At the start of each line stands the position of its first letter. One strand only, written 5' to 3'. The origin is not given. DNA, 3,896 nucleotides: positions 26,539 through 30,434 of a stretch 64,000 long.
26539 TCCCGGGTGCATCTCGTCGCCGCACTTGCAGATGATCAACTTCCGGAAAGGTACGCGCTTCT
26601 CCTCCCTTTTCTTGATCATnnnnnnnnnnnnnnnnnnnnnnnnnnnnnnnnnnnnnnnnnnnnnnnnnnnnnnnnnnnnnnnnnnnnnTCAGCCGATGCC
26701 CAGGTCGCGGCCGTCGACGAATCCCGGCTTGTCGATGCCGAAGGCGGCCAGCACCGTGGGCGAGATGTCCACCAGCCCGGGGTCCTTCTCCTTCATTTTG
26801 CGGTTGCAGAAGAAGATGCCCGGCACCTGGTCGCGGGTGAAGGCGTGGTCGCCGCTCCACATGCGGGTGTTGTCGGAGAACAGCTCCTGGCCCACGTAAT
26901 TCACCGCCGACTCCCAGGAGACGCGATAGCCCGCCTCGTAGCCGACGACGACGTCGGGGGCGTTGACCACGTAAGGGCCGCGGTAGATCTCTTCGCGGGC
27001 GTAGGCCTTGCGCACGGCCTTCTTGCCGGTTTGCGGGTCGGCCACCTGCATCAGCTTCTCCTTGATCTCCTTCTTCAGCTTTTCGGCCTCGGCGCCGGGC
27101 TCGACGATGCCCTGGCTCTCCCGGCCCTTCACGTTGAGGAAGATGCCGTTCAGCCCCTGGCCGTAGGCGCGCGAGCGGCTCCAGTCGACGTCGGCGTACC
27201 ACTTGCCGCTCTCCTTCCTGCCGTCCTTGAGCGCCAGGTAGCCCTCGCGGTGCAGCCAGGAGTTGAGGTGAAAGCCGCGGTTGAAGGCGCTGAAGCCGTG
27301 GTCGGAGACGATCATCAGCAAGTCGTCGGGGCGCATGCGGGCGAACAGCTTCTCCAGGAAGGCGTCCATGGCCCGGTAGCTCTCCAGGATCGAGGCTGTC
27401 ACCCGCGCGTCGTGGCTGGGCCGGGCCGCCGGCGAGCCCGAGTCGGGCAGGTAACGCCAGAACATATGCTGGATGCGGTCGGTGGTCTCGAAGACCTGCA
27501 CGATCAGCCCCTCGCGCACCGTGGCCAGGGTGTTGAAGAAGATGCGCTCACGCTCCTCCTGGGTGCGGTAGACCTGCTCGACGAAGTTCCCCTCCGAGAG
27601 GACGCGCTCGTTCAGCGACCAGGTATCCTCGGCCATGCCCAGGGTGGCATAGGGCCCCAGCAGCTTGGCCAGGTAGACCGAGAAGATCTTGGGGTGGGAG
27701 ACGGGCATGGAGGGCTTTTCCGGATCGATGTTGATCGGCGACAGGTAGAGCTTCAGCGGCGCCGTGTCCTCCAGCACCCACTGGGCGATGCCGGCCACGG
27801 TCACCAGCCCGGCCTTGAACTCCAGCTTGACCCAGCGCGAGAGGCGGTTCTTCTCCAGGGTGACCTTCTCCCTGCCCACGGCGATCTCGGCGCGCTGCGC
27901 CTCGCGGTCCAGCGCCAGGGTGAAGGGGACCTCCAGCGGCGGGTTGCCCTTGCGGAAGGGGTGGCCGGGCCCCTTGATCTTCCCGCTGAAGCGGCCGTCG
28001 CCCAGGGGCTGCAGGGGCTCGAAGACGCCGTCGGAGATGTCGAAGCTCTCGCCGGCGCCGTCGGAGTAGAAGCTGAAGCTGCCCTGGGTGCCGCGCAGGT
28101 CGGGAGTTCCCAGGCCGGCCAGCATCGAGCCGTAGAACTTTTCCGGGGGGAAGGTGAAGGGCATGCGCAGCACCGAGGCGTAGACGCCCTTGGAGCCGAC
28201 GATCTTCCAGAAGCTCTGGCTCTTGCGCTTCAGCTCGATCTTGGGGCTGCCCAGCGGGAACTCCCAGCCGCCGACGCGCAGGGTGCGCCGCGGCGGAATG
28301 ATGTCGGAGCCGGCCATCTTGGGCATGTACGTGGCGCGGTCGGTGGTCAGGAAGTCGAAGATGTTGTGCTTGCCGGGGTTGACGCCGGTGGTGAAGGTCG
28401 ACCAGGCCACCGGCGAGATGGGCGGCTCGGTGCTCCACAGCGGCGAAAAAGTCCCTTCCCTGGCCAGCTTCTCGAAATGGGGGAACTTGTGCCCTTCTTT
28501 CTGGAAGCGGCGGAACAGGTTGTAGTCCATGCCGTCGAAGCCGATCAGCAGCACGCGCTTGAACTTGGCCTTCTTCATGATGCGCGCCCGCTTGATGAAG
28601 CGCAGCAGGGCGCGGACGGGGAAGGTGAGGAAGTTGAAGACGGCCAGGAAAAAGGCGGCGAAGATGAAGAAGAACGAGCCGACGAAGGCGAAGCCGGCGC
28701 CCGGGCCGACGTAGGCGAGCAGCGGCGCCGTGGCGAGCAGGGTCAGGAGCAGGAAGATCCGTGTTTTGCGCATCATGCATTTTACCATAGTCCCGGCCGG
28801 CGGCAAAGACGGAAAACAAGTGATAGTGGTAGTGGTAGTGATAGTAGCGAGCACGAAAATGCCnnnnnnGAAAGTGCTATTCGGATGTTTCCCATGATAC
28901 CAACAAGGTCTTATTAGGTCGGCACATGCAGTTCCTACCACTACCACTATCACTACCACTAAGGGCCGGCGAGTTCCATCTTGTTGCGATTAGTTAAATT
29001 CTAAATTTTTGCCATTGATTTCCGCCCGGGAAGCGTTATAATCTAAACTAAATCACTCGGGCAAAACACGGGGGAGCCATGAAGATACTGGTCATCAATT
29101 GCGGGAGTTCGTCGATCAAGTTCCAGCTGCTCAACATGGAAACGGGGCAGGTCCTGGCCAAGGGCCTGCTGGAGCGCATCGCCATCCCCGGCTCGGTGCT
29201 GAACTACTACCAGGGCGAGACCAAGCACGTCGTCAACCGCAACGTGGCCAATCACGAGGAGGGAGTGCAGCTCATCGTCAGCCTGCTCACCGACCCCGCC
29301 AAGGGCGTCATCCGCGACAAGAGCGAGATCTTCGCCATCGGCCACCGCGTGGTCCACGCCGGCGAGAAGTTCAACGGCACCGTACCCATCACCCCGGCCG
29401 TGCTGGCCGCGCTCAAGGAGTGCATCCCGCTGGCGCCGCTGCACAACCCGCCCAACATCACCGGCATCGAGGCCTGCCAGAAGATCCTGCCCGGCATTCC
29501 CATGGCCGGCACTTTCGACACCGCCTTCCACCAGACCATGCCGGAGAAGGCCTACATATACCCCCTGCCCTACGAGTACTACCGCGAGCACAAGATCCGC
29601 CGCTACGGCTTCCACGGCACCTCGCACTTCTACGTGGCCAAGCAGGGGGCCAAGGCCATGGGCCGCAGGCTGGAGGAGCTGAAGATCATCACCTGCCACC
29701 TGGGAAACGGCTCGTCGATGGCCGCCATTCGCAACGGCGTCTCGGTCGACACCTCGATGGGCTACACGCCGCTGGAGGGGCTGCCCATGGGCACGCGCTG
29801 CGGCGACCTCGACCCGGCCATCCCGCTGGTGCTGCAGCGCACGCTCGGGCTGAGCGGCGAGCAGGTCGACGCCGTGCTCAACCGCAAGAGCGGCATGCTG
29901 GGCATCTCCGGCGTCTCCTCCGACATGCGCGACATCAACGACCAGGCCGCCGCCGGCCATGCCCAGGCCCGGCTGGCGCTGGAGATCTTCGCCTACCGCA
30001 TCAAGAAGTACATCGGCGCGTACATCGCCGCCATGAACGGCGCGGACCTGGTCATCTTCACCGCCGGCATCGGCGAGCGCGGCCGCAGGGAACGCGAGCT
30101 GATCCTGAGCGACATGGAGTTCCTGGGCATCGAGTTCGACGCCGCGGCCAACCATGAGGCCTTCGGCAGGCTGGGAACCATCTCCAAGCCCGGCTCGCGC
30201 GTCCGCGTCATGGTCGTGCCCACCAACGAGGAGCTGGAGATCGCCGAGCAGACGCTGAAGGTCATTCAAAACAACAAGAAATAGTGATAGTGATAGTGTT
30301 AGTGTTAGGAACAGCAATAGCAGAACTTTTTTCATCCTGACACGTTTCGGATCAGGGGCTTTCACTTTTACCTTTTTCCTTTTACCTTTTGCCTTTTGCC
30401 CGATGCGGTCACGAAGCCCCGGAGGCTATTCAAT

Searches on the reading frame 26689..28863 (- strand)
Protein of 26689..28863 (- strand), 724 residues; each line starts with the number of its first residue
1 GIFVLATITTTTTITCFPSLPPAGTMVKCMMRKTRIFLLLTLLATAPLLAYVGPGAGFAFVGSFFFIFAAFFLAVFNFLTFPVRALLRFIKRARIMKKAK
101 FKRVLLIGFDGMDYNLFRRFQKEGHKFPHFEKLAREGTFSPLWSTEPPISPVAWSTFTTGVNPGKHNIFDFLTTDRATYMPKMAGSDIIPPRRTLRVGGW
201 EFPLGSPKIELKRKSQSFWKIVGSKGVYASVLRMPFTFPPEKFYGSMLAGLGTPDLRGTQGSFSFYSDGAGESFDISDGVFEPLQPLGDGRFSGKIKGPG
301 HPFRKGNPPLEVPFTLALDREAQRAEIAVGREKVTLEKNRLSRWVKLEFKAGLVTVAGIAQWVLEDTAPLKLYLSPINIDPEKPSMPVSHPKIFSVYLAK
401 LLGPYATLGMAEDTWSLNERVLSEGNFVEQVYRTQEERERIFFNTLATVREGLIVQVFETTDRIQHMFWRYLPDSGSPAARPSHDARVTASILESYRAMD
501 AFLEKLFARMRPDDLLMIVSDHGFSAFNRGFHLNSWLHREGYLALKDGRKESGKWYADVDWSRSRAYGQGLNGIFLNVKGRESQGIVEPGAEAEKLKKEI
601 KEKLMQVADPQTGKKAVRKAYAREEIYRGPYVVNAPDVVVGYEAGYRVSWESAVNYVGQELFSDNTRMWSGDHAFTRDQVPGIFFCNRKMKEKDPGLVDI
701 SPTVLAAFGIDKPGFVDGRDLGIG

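Call 34: search_protein_families(library=ncbifam, proteins=[window:26689-28863:-], max_evalue=0.001)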
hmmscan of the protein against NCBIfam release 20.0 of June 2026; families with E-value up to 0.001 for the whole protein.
window:26689-28863:- (724 aa): 0 families

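Call 44: search_protein_families(library=pfam, proteins=[window:26689-28863:-], max_evalue=10)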
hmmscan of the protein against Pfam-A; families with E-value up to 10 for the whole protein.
window:26689-28863:- (724 aa): 3 families
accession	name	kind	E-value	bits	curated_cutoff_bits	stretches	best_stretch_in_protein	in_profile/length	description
PF01663.27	Phosphodiest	-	7.6e-30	105.1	23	2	449-648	158-323/342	Type I phosphodiesterase / nucleotide pyrophosphatase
PF01676.23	Metalloenzyme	-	0.013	15.5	24.3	1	494-523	171-201/252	Metalloenzyme superfamily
PF00884.28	Sulfatase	-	0.075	12.8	25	1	472-533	200-248/301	Sulfatase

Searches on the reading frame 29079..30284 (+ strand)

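Call 7: search_protein_families(library=pfam, proteins=[window:29079-30284:+], max_evalue=0.0001)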
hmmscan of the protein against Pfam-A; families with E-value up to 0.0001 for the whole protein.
window:29079-30284:+ (401 aa): 1 family
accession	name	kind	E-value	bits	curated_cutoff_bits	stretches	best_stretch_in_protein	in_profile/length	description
PF00871.23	Acetate_kinase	-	7.8e-150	499.3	22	1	2-390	1-392/392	Acetokinase family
